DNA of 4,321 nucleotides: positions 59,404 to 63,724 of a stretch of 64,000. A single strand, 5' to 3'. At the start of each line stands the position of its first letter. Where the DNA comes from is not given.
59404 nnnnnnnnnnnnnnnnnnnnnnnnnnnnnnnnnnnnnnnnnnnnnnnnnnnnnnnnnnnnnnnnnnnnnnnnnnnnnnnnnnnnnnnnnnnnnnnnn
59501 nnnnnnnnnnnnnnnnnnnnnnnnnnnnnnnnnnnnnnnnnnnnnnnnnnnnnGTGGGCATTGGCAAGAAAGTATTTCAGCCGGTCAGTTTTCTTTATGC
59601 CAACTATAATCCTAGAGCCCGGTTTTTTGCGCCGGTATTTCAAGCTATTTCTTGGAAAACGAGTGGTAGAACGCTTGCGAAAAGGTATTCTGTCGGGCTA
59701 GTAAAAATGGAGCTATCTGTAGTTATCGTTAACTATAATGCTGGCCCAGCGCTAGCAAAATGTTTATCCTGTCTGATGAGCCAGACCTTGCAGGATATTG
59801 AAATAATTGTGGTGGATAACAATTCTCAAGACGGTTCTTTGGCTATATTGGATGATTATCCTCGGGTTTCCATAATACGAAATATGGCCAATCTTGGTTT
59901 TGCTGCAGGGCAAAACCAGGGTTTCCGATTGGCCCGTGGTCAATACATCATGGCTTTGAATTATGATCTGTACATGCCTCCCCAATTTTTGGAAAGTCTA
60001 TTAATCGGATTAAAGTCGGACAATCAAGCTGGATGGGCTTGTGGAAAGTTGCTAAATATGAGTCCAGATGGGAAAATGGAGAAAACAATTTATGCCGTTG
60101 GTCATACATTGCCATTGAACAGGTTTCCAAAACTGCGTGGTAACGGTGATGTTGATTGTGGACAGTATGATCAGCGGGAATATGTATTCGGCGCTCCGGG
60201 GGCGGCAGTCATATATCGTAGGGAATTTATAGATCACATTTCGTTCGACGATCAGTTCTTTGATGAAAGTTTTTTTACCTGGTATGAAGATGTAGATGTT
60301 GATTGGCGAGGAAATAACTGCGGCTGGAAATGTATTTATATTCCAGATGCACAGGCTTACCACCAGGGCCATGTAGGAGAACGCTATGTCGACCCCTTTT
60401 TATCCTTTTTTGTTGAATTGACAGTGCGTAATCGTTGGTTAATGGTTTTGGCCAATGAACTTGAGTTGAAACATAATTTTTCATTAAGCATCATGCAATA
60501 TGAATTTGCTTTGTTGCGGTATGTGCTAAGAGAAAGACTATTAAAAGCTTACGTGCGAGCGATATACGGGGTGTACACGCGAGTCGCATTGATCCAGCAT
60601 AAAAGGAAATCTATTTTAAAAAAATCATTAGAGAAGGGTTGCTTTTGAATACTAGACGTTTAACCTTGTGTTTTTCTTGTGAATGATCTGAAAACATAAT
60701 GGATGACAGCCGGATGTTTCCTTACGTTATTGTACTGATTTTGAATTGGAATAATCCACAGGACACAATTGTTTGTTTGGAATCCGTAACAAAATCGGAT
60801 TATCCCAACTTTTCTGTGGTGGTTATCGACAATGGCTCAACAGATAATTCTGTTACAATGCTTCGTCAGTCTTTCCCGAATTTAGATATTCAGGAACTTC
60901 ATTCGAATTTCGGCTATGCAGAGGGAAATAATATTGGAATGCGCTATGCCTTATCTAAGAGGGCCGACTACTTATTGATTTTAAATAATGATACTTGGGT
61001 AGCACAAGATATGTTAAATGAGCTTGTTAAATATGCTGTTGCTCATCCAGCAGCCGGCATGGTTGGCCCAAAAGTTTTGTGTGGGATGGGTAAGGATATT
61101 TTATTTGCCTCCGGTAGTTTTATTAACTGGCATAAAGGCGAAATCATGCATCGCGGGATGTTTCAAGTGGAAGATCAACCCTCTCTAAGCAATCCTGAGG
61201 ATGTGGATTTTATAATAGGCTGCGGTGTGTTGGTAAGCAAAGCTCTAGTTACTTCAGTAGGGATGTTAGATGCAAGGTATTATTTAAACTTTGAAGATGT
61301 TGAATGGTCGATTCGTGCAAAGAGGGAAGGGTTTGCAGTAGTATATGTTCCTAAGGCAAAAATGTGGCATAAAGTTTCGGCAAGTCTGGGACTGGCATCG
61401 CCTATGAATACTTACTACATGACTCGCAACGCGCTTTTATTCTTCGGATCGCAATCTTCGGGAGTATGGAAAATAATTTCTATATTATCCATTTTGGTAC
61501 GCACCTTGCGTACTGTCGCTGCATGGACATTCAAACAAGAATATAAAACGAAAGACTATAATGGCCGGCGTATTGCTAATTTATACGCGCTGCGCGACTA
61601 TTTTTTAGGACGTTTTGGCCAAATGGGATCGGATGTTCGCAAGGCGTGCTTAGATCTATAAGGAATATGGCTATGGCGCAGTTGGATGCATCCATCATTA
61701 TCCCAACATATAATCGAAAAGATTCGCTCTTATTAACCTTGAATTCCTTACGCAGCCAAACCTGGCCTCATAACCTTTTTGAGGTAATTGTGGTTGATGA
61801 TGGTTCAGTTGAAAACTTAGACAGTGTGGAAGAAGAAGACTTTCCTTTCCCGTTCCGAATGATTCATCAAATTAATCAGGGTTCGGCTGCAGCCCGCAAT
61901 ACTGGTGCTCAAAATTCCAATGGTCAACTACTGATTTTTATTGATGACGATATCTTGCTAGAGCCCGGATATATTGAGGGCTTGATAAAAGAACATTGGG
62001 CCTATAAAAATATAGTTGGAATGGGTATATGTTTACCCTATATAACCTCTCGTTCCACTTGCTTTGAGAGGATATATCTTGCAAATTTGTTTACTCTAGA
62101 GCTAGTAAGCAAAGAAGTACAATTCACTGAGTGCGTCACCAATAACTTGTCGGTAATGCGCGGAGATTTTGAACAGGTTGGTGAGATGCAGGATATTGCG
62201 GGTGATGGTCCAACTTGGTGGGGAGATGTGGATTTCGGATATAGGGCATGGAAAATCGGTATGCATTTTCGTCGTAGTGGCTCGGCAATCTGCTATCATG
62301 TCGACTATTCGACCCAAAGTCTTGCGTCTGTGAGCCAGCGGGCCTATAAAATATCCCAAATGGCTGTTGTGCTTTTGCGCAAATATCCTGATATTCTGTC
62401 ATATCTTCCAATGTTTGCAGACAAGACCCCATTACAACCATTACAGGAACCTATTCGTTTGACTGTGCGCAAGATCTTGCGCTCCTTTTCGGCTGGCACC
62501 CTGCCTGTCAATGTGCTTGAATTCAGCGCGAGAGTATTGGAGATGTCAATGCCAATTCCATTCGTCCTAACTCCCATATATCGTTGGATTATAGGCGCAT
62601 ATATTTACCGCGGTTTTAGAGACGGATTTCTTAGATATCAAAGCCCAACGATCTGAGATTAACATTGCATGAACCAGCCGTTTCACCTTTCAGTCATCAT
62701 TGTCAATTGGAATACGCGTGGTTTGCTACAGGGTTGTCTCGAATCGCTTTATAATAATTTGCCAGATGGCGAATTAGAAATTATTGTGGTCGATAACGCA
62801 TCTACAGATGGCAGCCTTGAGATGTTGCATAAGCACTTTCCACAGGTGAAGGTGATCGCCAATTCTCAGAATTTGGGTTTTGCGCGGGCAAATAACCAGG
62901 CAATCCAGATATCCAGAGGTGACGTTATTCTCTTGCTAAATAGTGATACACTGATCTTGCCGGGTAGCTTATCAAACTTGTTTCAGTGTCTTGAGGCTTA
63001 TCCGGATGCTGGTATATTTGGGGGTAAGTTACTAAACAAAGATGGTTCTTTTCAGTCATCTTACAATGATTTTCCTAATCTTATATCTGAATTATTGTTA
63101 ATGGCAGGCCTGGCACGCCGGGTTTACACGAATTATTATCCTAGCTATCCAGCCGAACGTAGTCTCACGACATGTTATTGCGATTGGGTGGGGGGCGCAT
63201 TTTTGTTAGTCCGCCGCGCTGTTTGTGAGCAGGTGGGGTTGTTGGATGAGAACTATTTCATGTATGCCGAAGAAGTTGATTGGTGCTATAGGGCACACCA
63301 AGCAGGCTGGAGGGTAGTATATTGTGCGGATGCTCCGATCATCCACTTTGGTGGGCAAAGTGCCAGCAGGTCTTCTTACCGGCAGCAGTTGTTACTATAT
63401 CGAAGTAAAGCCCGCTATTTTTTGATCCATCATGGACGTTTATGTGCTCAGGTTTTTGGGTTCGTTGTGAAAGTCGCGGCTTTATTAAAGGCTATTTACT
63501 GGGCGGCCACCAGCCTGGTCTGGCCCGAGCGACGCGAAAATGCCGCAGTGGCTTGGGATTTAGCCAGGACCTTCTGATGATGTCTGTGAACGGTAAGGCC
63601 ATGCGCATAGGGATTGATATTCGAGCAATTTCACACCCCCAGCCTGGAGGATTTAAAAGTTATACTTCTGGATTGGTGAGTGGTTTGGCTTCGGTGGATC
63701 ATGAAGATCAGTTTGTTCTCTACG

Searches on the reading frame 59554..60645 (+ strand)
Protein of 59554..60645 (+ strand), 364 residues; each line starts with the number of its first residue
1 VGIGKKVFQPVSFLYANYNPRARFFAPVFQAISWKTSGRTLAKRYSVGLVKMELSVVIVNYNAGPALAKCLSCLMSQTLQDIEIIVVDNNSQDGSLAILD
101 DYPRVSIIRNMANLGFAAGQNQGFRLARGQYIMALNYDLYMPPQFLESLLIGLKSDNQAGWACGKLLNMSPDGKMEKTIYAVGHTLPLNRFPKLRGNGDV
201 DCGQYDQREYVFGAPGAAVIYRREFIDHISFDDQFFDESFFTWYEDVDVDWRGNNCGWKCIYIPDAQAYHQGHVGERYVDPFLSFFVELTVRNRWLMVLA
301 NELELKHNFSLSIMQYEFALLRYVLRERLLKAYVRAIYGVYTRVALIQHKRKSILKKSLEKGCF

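Call 7: search_protein_families(library=pfam, proteins=[window:59554-60645:+], max_evalue=0.01)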
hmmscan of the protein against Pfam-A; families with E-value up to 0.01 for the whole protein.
window:59554-60645:+ (364 aa): 3 families
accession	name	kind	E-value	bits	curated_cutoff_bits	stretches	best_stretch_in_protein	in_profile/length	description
PF00535.33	Glycos_transf_2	-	8.4e-28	97.8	23.3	1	55-157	1-107/168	Glycosyl transferase family 2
PF13641.12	Glyco_tranf_2_3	-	6.3e-08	33.4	27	1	54-271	3-212/230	Glycosyltransferase like family 2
PF13704.12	Glyco_tranf_2_4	-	0.00019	22.3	27.5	1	62-117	2-55/98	Glycosyl transferase family 2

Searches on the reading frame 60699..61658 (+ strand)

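Call 7: search_protein_families(library=pfam, proteins=[window:60699-61658:+], max_evalue=0.01)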
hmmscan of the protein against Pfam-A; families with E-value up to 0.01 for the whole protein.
window:60699-61658:+ (320 aa): 5 families
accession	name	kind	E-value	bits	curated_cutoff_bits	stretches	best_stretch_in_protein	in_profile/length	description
PF00535.33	Glycos_transf_2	-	1.3e-18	67.9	23.3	1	12-133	2-123/168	Glycosyl transferase family 2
PF13641.12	Glyco_tranf_2_3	-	7.5e-14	52.7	27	1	10-229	3-216/230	Glycosyltransferase like family 2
PF13632.12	Glyco_trans_2_3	-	5e-06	26.9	27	1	92-229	2-128/198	Glycosyl transferase family group 2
PF10111.15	Glyco_tranf_2_2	-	5.7e-05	23.2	27.3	1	31-113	21-106/276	Glycosyltransferase like family 2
PF13704.12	Glyco_tranf_2_4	-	0.0064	17.4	27.5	0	40-98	22-81/98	Glycosyl transferase family 2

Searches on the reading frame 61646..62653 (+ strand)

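Call 8: search_protein_families(library=pfam, proteins=[window:61646-62653:+], max_evalue=0.01)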
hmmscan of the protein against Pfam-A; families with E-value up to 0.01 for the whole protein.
window:61646-62653:+ (336 aa): 4 families
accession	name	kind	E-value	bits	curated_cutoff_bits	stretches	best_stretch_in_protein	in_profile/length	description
PF00535.33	Glycos_transf_2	-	4.2e-27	95.6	23.3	1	16-119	1-105/168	Glycosyl transferase family 2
PF10111.15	Glyco_tranf_2_2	-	1.3e-07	31.9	27.3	1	16-132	1-123/276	Glycosyltransferase like family 2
PF13641.12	Glyco_tranf_2_3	-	2e-05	25.2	27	1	16-114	4-108/230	Glycosyltransferase like family 2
PF13506.12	Glyco_transf_21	-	0.0085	16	21.7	0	89-185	27-124/174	Glycosyl transferase family 21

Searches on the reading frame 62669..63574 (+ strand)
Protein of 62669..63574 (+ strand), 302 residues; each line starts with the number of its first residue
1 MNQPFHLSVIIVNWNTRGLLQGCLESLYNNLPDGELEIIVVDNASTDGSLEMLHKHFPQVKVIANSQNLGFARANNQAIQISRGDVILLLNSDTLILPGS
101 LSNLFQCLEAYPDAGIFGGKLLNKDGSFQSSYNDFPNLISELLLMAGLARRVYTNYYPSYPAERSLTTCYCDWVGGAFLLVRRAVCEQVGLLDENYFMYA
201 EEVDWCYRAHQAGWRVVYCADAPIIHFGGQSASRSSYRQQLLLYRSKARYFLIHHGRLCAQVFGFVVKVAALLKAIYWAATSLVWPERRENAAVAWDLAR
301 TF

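Call 8: search_protein_families(library=pfam, proteins=[window:62669-63574:+], max_evalue=0.01)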
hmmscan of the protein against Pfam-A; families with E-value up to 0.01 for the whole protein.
window:62669-63574:+ (302 aa): 5 families
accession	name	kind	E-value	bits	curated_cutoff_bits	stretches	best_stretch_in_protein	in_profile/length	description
PF00535.33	Glycos_transf_2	-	1.7e-27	96.8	23.3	1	8-148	1-132/168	Glycosyl transferase family 2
PF13641.12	Glyco_tranf_2_3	-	1.3e-19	71.6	27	1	7-229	3-214/230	Glycosyltransferase like family 2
PF13632.12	Glyco_trans_2_3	-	2.1e-07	31.4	27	1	86-283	1-188/198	Glycosyl transferase family group 2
PF10111.15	Glyco_tranf_2_2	-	0.0024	17.8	27.3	1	33-103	27-101/276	Glycosyltransferase like family 2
PF13704.12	Glyco_tranf_2_4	-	0.0032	18.4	27.5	1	37-78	21-61/98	Glycosyl transferase family 2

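Call 21: find_encoding_contigs(protein=window:62669-63574:+, flank=10000, max_places=8)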
Protein window:62669-63574:+ (302 aa): 7 contigs read that carry it; 3 places shown.
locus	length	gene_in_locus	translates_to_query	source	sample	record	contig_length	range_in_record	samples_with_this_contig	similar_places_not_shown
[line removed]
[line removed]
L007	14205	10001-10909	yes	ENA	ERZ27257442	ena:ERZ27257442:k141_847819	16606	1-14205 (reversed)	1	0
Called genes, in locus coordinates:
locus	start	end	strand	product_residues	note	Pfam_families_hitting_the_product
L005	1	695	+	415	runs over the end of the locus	PF00005:ABC_tran, PF14524:Wzt_C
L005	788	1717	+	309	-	-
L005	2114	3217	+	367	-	PF13439:Glyco_transf_4, PF13579:Glyco_trans_4_4 (faint), PF20706:GT4-conflict (weak), PF00534:Glycos_transf_1, PF13692:Glyco_trans_1_4, PF13524:Glyco_trans_1_2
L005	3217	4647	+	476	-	-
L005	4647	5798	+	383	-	PF00535:Glycos_transf_2, PF10111:Glyco_tranf_2_2, PF13641:Glyco_tranf_2_3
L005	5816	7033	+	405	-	PF00535:Glycos_transf_2, PF10111:Glyco_tranf_2_2, PF13641:Glyco_tranf_2_3, PF07719:TPR_2 (faint)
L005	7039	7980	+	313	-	PF00535:Glycos_transf_2, PF13641:Glyco_tranf_2_3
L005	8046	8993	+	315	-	PF00535:Glycos_transf_2, PF13641:Glyco_tranf_2_3, PF13632:Glyco_trans_2_3 (weak)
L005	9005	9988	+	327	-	PF00535:Glycos_transf_2, PF10111:Glyco_tranf_2_2, PF13641:Glyco_tranf_2_3 (faint)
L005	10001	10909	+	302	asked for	PF00535:Glycos_transf_2, PF13641:Glyco_tranf_2_3, PF13632:Glyco_trans_2_3 (weak)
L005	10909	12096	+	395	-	PF13439:Glyco_transf_4, PF13579:Glyco_trans_4_4, PF00534:Glycos_transf_1, PF13692:Glyco_trans_1_4, PF13524:Glyco_trans_1_2, PF20706:GT4-conflict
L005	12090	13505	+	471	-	PF04932:Wzy_C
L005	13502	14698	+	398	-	PF13439:Glyco_transf_4, PF13579:Glyco_trans_4_4, PF13692:Glyco_trans_1_4, PF13524:Glyco_trans_1_2, PF00534:Glycos_transf_1 (weak)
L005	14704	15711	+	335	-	PF13439:Glyco_transf_4 (weak), PF13692:Glyco_trans_1_4, PF00534:Glycos_transf_1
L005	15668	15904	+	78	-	-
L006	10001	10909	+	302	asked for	PF00535:Glycos_transf_2, PF13641:Glyco_tranf_2_3, PF13632:Glyco_trans_2_3 (weak)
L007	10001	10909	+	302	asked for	PF00535:Glycos_transf_2, PF13641:Glyco_tranf_2_3, PF13632:Glyco_trans_2_3 (weak)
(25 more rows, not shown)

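Call 64: search_protein_families(library=pfam, proteins=[L005:15668-15901:+], max_evalue=1)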
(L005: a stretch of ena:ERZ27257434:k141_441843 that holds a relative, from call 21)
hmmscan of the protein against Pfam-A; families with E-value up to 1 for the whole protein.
L005:15668-15901:+ (78 aa): 7 families
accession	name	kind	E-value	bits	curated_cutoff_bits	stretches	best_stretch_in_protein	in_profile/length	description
PF24292.1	DUF7479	-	0.0011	19.5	27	1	23-51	18-46/60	Domain of unknown function (DUF7479)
PF02591.20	Zn_ribbon_9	-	0.007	16.9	29.1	1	29-42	18-30/33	C4-type zinc ribbon domain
PF19769.4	CPxCG_zf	-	0.0074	16.5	27.2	1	14-70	1-57/183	CPxCG-related zinc finger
PF20120.5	DUF6510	-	0.041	14.2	26.4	1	14-46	29-62/86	Family of unknown function (DUF6510)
PF13878.12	zf-C2H2_3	-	0.075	13.3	27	1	36-46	14-24/40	zinc-finger of acetyl-transferase ESCO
PF14354.12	Lar_restr_allev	-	0.13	12.9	28.6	1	13-47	5-34/58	Restriction alleviation protein Lar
PF01667.23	Ribosomal_S27e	-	0.17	12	24.5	0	34-49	25-40/55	Ribosomal protein S27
